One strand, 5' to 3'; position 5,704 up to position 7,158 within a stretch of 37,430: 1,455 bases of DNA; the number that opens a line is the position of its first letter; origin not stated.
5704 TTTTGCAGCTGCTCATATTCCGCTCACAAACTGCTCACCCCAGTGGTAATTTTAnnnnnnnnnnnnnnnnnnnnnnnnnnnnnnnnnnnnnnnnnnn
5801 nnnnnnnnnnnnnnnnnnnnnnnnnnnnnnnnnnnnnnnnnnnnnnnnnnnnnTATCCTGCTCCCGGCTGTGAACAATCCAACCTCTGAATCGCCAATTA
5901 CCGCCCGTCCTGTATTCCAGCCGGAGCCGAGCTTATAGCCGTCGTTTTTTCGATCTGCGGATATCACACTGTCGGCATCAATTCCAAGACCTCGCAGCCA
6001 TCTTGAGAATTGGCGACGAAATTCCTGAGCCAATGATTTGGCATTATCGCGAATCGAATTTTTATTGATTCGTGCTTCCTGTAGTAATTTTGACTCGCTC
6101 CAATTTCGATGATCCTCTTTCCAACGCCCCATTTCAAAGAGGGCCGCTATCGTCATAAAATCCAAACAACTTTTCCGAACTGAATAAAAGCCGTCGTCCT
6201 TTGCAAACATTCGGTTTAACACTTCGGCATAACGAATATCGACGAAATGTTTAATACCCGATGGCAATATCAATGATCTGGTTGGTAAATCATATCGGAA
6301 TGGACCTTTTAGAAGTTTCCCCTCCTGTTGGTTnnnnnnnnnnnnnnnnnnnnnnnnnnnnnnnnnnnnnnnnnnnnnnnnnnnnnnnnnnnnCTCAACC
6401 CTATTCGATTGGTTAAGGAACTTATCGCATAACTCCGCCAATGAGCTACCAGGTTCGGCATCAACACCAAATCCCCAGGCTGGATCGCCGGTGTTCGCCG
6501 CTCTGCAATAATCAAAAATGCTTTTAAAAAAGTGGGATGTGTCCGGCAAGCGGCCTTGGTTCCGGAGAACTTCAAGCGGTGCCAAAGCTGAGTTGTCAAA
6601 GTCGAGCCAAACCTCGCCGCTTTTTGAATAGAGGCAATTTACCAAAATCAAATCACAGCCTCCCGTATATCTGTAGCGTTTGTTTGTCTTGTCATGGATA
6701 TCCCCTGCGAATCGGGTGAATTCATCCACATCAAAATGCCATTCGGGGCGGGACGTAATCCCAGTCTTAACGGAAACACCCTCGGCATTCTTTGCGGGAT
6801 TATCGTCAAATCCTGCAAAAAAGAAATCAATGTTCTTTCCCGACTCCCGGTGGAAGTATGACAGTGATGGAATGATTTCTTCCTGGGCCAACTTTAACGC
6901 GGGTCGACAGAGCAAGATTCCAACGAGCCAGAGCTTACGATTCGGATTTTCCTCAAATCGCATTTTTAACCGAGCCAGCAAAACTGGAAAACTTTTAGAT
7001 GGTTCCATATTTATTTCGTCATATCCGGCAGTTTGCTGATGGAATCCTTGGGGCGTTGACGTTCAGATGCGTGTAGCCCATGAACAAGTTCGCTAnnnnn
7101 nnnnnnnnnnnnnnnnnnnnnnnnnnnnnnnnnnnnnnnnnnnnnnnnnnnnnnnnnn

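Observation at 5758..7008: Orphan 416-aa gene in the int-xis cargo position of the integrative element: candidate single-gene defence or control module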

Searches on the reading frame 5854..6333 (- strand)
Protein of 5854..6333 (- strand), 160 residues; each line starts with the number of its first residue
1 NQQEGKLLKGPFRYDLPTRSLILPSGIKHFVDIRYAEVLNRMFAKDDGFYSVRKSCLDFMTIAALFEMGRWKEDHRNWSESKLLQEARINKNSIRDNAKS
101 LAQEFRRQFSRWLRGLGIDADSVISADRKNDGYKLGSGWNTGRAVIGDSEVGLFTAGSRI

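Call 37: search_solved_structures(query=A2, max_evalue=10, show_alignments=3)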
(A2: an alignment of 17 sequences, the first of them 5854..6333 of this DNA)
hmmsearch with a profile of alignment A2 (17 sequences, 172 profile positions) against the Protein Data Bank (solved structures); distinct sequences matched with E-value up to 10: 29.
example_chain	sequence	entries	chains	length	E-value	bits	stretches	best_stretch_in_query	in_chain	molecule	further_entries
8zf3_A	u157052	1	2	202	0.39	13.2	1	19-114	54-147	Hypothetical OpaR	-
9o5s_Q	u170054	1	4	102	0.73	12.3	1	80-117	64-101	BXMart1-3 minibinder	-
3cfo_A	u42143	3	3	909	1.2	11.6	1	80-140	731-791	DNA polymerase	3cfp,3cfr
4j2d_A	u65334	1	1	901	1.3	11.5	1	80-140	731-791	DNA polymerase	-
3spz_A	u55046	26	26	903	1.3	11.4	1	80-140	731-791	DNA polymerase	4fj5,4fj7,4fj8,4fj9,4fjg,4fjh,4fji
4j2b_A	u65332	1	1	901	1.3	11.4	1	80-140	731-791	DNA polymerase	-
3spy_A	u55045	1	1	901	1.4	11.4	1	80-140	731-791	DNA polymerase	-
4j2a_A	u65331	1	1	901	1.4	11.4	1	80-140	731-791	DNA polymerase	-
1clq_A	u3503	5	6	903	1.4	11.3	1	80-140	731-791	PROTEIN (DNA POLYMERASE) | DNA POLYMERASE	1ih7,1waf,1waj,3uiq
3l8b_A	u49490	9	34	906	1.4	11.3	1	80-140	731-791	DNA polymerase | DNA-directed DNA polymerase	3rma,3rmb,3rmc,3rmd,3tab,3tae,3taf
4j2e_A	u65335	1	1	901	1.4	11.3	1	80-140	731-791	DNA polymerase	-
2dtu_A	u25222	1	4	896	1.4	11.3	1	80-140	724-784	DNA polymerase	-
4i9q_A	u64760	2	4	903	1.5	11.3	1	80-140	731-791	DNA polymerase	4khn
4i9l_A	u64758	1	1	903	1.5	11.3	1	80-140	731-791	DNA polymerase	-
3qei_A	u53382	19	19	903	1.5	11.3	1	80-140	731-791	DNA polymerase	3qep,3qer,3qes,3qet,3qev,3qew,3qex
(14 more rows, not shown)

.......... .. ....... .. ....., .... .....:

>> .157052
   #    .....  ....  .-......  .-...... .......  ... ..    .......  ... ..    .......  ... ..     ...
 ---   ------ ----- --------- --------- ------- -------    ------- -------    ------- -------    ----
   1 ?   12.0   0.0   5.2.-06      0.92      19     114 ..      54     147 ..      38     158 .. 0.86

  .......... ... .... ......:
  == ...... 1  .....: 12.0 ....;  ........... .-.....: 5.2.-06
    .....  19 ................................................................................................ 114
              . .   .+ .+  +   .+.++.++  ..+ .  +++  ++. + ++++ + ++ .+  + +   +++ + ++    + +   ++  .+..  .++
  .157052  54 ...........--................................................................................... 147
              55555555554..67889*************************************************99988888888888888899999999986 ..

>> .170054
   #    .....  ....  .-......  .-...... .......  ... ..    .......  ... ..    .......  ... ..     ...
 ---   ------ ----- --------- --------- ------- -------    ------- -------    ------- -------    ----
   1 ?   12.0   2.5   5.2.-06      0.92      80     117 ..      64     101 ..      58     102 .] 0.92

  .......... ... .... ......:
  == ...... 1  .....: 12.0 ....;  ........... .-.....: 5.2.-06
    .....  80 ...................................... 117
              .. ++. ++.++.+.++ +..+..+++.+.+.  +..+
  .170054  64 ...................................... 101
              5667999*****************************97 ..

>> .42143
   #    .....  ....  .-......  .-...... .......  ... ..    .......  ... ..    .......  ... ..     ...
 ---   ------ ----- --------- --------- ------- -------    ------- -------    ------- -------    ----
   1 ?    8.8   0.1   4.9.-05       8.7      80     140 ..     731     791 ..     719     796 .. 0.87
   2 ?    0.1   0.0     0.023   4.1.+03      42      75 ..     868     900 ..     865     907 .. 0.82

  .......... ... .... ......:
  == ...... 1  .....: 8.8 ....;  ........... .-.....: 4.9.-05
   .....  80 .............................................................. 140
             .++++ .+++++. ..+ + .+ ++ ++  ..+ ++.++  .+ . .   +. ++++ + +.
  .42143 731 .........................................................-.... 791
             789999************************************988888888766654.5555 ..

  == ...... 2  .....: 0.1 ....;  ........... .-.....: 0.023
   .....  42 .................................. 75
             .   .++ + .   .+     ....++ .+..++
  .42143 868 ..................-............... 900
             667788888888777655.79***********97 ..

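Call 47: find_homologous_proteins(query=A2, max_evalue=0.001)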
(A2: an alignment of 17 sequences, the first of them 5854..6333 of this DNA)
Query A2 (17 sequences) (160 aa, profile of the alignment): 1 proteins with E <= 0.001 among 2038 candidates.
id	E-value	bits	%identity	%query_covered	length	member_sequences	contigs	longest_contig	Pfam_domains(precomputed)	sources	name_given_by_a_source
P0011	3.3e-53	197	72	82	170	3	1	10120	-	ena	-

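Call 49: find_related_loci(query=A2, collection=viral_contigs, flank=8000)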
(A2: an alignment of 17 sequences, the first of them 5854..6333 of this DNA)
Query A2 (160 aa) in viral_contigs; peptide patterns used: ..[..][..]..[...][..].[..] (x = any residue, [..] = any of these).
85 stretches matched a pattern, but none encodes a relative of the query by tblastn (E <= 1e-3).

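Call 52: find_related_loci(query=A4, collection=metagenome_contigs, flank=8000)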
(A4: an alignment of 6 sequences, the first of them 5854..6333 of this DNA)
Query A4 (160 aa) in metagenome_contigs; peptide patterns used: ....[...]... (x = any residue, [..] = any of these).
230 stretches matched a pattern, but none encodes a relative of the query by tblastn (E <= 1e-3).

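Call 63: predict_structure(alignment_id=A2)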
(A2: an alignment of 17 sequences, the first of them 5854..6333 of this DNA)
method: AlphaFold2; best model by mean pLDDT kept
length: 160 residues; sequences in the alignment: 17
mean_pLDDT: 86.4   pTM: 0.81
mean pLDDT of the five models: 86.4, 86.0, 85.8, 85.7, 84.7
residues with pLDDT >= 90: 115; 70-90: 17; 50-70: 12; < 50: 16
segments of 3 or more residues with pLDDT < 50: 1-3, 150-160
pLDDT, mean of each block of 10 residues (from residue 1): 71 93 95 96 71 79 97 95 95 98 98 97 94 94 71 39
secondary structure, 60 per line:
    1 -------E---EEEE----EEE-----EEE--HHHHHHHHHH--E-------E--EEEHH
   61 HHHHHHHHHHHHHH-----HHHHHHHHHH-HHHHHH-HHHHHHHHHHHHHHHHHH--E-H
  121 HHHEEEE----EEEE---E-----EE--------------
elements in order: E12-15 E20-22 E28-30 H33-42 E56-58 H59-74 H80-89 H91-96 H98-115 H120-123 E124-127 E132-135

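Call 72: fold_search(model_id=the predicted structure, library=pdb)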
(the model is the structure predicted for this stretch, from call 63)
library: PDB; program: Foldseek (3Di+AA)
matches with E <= 10: 54; with E <= 0.001: 0
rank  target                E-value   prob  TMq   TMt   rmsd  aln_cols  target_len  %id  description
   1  5x5l_A                4.7e-01  0.41  0.35  0.53   6.3       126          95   13  Crystal structure of response regulator AdeR DNA binding domain in complex with an intercistronic region (released 2017-08-30)
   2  4b09_A                5.7e-01  0.30  0.34  0.27   9.2       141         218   11  Structure of unphosphorylated BaeR dimer (released 2013-07-10)
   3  1opc                  7.8e-01  0.38  0.26  0.39   3.2        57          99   16  OMPR DNA-BINDING DOMAIN, ESCHERICHIA COLI (released 1997-04-01)
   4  1fcu                  8.3e-01  0.07  0.19  0.12  13.9       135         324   14  CRYSTAL STRUCTURE (TRIGONAL) OF BEE VENOM HYALURONIDASE (released 2001-10-01)
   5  5ju7                  1.9e+00  0.18  0.35  0.49   7.1       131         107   11  DNA BINDING DOMAIN OF E.COLI CADC (released 2017-04-26)
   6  2jpb_MODEL_1_A        1.9e+00  0.12  0.32  0.46   8.6       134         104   13  Solution Structure of OMPR-C DNA Binding Protein (released 2007-06-12)
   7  5x5l_M                2.1e+00  0.12  0.32  0.49   8.7       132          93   14  Crystal structure of response regulator AdeR DNA binding domain in complex with an intercistronic region (released 2017-08-30)
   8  3ef6                  2.1e+00  0.12  0.12  0.05   1.2        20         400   30  Crystal structure of Toluene 2,3-Dioxygenase Reductase (released 2009-03-10)
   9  9dvt_S                2.1e+00  0.11  0.32  0.24  13.1       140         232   13  Cryo-EM structure of RpaA bound to PkaiBC DNA and the CTD of the alpha subunit of RNAP from the cyanobacterium Synecho (released 2025-10-15)
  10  4b09_B                2.3e+00  0.12  0.34  0.26   7.6       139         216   12  Structure of unphosphorylated BaeR dimer (released 2013-07-10)
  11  3f27_D                3.3e+00  0.21  0.25  0.48   5.4        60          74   10  Structure of Sox17 Bound to DNA (released 2009-04-07)
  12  5k7f_B                3.6e+00  0.04  0.17  0.16   8.8        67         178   18  Crystal structure of apo AibR (released 2016-12-21)
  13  3rjp                  3.8e+00  0.13  0.36  0.55   6.7       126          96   14  Crystal structure of the DNA binding domain of CovR from Streptococcus pyogenes (released 2012-04-25)
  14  4emi                  3.8e+00  0.08  0.12  0.05   1.3        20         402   30  Toluene dioxygenase reductase in reduced state in complex with NAD+ (released 2012-09-26)
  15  1wgf_MODEL_1_A        4.3e+00  0.12  0.26  0.41   6.4        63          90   16  Solution structure of the 4th HMG-box of mouse UBF1 (released 2004-11-28)
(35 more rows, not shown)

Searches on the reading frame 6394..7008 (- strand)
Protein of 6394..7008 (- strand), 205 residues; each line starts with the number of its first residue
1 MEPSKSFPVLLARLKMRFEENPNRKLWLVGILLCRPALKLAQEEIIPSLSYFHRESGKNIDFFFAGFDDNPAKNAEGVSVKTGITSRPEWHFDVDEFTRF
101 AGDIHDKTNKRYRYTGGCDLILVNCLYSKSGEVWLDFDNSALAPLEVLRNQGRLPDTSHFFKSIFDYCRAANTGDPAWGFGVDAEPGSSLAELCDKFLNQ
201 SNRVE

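Call 38: search_solved_structures(query=A3, max_evalue=10, show_alignments=2)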
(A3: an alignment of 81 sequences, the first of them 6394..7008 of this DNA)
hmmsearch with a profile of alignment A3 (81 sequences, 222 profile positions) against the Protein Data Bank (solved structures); distinct sequences matched with E-value up to 10: 5.
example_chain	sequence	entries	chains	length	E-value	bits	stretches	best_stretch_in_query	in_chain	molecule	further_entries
7by2_A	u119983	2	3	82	0.4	13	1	126-173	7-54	CopG family transcriptional regulator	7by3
3jaj_SB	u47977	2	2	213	0.69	12.2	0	165-212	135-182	Ribosomal protein eS1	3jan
3o47_A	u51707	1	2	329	0.72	12.2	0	52-97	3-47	ADP-ribosylation factor GTPase-activating protein 1, ADP-ribosylation factor 1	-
2yjp_A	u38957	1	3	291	0.81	12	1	67-136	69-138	PUTATIVE ABC TRANSPORTER, PERIPLASMIC BINDING PROTEIN, AMINO ACID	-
9bdp_AS25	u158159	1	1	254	1.1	11.6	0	164-212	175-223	40S ribosomal protein S25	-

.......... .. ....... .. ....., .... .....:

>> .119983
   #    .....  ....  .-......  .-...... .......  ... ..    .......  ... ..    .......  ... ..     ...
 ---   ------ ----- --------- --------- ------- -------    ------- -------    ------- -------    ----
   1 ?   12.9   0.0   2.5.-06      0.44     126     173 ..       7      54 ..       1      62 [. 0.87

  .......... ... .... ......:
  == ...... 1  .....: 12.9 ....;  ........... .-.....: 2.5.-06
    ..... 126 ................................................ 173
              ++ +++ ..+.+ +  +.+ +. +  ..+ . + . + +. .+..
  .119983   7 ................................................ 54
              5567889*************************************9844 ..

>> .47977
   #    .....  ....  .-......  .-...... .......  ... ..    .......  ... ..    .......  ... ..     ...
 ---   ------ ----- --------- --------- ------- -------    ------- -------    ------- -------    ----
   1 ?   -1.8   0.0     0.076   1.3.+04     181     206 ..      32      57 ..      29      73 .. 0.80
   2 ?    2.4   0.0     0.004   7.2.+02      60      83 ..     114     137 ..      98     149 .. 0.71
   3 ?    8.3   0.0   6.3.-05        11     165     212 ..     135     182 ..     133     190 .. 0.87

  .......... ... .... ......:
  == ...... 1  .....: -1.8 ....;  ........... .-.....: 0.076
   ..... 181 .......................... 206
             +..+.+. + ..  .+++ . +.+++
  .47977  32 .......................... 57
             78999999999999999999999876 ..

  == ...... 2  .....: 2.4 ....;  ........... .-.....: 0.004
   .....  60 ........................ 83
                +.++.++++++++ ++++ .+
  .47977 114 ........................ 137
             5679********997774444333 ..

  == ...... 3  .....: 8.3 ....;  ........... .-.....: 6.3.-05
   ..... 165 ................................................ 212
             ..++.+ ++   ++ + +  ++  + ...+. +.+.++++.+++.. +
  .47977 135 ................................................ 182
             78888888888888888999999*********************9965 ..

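Call 39: search_protein_families(library=pfam, alignment_id=A3, max_evalue=0.01)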
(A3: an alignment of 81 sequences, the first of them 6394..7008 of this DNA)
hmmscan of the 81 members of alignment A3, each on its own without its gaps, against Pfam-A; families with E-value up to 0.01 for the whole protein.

A. member 1, window:6394-7008:- (205 aa): 0 families

B. families by the number of members that match (of 81 scanned): 0 families

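Call 40: find_homologous_proteins(query=A3, max_evalue=0.00001)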
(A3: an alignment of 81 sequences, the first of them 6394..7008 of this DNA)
Query A3 (81 sequences) (205 aa, profile of the alignment): 16 proteins with E <= 0.00001 among 2913 candidates.
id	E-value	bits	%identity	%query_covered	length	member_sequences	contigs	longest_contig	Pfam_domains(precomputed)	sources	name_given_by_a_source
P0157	3.8e-73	263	39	75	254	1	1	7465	-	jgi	jgi:hypothetical protein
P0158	1.3e-72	262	34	75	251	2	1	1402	-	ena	-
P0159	1.6e-71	258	34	75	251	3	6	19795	-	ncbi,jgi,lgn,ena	-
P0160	1.4e-69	252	36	75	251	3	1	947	-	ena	-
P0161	1.6e-69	251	36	75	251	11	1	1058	-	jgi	jgi:hypothetical protein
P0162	2.7e-69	251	35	75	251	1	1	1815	-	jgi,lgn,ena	-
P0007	1.5e-68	248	39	80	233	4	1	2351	-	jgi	-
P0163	1.9e-67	245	35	75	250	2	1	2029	-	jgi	jgi:hypothetical protein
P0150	1.5e-65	238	29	94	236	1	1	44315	-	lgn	-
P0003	1.6e-51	193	80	100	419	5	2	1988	-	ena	-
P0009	4.4e-50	188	78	88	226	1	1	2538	-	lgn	-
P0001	4.2e-49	185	100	93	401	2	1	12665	-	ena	-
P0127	5.7e-49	184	28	80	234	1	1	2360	-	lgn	-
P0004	4.4e-48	181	75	100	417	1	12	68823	-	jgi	jgi:hypothetical protein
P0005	2.3e-47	179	73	100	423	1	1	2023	-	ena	-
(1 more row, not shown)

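Call 43: find_encoding_contigs(protein=P0159, flank=8000, max_places=4)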
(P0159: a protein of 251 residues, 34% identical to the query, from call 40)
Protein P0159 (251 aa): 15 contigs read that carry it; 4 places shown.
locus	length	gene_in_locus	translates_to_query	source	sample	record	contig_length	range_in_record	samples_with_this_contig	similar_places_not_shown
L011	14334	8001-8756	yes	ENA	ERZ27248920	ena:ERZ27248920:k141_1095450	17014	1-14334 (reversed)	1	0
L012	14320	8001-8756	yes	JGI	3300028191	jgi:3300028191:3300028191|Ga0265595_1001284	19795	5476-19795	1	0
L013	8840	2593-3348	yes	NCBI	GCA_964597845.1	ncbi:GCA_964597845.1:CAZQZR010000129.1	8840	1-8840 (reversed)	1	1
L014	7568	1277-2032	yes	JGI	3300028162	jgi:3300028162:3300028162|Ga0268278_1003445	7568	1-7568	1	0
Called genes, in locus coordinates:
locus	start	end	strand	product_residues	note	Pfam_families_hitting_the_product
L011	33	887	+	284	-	-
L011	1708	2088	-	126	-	-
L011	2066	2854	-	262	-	PF12844:HTH_19, PF13560:HTH_31, PF01381:HTH_3, PF13443:HTH_26, PF13274:SocA_Panacea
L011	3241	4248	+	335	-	PF02661:Fic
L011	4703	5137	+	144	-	PF18924:DUF5674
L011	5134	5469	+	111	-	-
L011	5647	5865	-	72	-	PF07927:HicA_toxin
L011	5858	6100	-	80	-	PF21748:UPF0150 (weak), PF15919:HicB_lk_antitox (weak)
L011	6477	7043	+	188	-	PF13338:AbiEi_4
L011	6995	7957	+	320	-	PF08843:AbiEii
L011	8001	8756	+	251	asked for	-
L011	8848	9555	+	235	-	PF09559:Cas6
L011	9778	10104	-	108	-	PF13601:HTH_34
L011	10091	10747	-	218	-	-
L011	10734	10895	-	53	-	-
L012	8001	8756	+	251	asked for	-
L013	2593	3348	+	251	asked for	-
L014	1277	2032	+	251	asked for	-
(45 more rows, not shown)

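Call 45: find_encoding_contigs(protein=P0157, flank=8000, max_places=2)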
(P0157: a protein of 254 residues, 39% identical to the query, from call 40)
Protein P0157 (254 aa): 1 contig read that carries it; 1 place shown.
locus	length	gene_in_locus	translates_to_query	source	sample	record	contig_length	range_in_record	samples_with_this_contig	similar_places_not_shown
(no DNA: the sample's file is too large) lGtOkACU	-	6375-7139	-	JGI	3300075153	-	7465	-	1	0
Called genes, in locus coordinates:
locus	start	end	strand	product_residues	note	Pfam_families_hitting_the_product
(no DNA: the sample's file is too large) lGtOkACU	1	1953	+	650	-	?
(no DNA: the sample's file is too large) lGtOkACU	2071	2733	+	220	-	-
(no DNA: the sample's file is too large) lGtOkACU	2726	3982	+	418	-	PF01420:Methylase_S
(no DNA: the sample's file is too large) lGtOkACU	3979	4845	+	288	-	PF14355:Abi_C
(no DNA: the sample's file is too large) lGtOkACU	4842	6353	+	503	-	PF12161:HsdM_N, PF02384:N6_Mtase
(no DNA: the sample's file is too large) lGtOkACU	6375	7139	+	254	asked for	-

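Call 62: search_protein_families(library=padloc, alignment_id=A3, max_evalue=0.01)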
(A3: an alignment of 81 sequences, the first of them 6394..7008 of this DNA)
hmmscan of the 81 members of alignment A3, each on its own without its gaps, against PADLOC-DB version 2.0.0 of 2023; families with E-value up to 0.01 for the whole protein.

A. member 1, window:6394-7008:- (205 aa): 0 families

B. families by the number of members that match (of 81 scanned): 2 families
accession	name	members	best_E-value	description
PDLC01385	Csn2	1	0.004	CAS-II-A; acquisition_associated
PDLC01612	Csm2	1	0.0072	CAS-III-A; effector_SS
